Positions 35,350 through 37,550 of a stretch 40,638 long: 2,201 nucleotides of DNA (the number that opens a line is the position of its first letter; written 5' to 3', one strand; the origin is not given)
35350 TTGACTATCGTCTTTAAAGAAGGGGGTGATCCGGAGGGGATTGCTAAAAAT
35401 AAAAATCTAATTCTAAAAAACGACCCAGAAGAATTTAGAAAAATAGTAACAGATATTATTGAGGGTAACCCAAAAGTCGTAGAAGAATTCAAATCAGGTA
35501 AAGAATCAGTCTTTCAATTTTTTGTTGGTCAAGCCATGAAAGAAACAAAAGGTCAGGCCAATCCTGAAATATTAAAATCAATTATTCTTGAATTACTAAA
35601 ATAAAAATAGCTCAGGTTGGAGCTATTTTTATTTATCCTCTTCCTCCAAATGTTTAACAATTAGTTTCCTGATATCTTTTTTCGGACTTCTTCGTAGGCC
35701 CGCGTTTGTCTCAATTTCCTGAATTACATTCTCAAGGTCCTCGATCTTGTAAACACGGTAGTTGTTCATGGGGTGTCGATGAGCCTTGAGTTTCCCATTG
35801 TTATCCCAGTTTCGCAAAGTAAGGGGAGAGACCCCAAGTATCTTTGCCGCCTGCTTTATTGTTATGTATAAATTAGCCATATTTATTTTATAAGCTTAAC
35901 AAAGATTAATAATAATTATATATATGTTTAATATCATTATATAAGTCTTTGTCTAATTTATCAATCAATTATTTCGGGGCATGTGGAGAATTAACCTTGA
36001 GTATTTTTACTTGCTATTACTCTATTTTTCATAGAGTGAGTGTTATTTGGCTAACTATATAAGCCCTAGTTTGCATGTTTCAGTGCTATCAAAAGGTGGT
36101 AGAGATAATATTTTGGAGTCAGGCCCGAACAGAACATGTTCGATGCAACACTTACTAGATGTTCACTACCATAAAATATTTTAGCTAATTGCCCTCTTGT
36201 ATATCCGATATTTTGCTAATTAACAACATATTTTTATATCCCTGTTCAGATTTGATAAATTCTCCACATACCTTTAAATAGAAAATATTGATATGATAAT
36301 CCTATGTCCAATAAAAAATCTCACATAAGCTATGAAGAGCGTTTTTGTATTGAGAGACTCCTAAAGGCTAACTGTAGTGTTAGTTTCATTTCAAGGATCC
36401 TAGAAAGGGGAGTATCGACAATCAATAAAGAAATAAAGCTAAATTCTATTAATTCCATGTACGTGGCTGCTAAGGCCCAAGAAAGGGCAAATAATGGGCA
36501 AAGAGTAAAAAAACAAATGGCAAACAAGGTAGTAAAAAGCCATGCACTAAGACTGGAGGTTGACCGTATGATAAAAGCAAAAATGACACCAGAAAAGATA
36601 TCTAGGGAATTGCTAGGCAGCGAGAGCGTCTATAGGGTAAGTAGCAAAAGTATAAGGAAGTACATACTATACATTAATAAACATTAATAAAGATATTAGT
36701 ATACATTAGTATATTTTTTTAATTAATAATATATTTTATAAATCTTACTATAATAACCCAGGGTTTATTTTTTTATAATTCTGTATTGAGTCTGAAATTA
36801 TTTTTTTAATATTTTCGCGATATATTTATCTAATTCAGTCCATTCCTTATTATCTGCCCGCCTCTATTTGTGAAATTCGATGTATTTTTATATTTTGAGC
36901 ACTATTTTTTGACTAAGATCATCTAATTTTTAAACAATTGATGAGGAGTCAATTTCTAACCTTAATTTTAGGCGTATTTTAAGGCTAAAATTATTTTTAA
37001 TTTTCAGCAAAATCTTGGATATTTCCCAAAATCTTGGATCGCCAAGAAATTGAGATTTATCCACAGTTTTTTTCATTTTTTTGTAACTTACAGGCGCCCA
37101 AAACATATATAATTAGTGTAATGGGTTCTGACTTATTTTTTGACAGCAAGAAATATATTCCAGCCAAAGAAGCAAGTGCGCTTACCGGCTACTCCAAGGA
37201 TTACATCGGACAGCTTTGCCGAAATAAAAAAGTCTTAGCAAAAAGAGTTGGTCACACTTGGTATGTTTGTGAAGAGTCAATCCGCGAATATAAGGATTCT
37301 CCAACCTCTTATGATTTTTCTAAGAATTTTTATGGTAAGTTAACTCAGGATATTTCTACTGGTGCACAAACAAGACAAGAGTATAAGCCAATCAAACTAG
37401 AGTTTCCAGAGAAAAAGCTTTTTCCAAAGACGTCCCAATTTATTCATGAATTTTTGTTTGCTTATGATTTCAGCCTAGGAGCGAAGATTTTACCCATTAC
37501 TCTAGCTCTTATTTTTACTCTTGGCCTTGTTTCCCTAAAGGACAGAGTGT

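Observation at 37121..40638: Unlisted open-ended giant ORF: cytoplasmic excisionase-type HTH + one TM helix + huge repetitive Ser/Thr/Gly/Asn-rich ectodomain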

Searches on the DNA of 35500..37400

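Call 50: search_rna_families(source=window, start=35500, end=37400, threshold=evalue, max_evalue=1)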
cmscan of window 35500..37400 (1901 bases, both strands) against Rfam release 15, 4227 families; matches with E-value up to 1: 0.
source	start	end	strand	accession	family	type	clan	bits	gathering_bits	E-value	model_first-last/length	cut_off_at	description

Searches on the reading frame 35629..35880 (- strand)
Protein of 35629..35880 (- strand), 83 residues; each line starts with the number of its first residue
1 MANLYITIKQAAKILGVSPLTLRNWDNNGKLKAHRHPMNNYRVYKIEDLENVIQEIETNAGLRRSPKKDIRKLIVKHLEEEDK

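Call 7: search_protein_families(library=pfam, proteins=[window:35629-35880:-], max_evalue=0.01)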
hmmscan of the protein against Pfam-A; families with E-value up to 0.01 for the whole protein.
window:35629-35880:- (83 aa): 4 families
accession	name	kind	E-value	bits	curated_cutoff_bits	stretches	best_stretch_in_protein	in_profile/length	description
PF00376.29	MerR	-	1.6e-11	44.3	28.2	1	7-44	1-38/38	MerR family regulatory protein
PF12728.13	HTH_17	-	4.7e-09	36.8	27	1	5-54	1-48/51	Helix-turn-helix domain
PF13411.12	MerR_1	-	9.9e-09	35.6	21.6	1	7-51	2-45/69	MerR HTH family regulatory protein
PF02954.25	HTH_8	-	0.0095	16.1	22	0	8-23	21-36/42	Bacterial regulatory protein, Fis family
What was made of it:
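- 35629..35880 (-): 83-aa MerR-family DNA-binding protein, divergently oriented. It is a conserved neighbour and a candidate regulator or partner. Call 7 (MerR 1.6e-11, HTH_17 4.7e-9).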

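Call 73: search_solved_structures(query=window:35632-35880:-, max_evalue=0.01, show_alignments=2)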
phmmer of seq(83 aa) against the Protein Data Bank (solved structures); distinct sequences matched with E-value up to 0.01: 3.
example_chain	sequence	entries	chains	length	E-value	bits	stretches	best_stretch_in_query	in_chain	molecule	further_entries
7cla_A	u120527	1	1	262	0.00085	23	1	6-72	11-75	HTH-type transcriptional regulator SkgA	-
2jml_A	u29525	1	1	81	0.0013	22.5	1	4-53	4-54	DNA BINDING DOMAIN/TRANSCRIPTIONAL REGULATOR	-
3qao_A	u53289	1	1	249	0.0014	22.4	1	7-54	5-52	MerR-like transcriptional regulator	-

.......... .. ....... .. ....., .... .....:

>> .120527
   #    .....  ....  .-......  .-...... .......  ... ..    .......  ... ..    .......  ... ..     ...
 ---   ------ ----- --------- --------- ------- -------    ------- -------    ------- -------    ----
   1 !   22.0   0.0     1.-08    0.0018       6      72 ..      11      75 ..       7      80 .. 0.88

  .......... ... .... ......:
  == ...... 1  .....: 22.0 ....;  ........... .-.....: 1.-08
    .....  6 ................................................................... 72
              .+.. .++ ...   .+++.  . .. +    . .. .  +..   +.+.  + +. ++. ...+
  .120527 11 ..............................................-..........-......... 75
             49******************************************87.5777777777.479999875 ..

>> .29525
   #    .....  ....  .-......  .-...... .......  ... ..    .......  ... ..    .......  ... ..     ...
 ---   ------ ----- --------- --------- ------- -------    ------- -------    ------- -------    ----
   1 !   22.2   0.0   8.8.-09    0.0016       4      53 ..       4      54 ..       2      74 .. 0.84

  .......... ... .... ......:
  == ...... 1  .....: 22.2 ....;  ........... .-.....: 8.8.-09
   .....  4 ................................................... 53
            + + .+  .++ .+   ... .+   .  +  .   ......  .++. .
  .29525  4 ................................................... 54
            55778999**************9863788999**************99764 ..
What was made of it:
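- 35629..35880 (-): Call 73 (SkgA/CarA-N-like).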
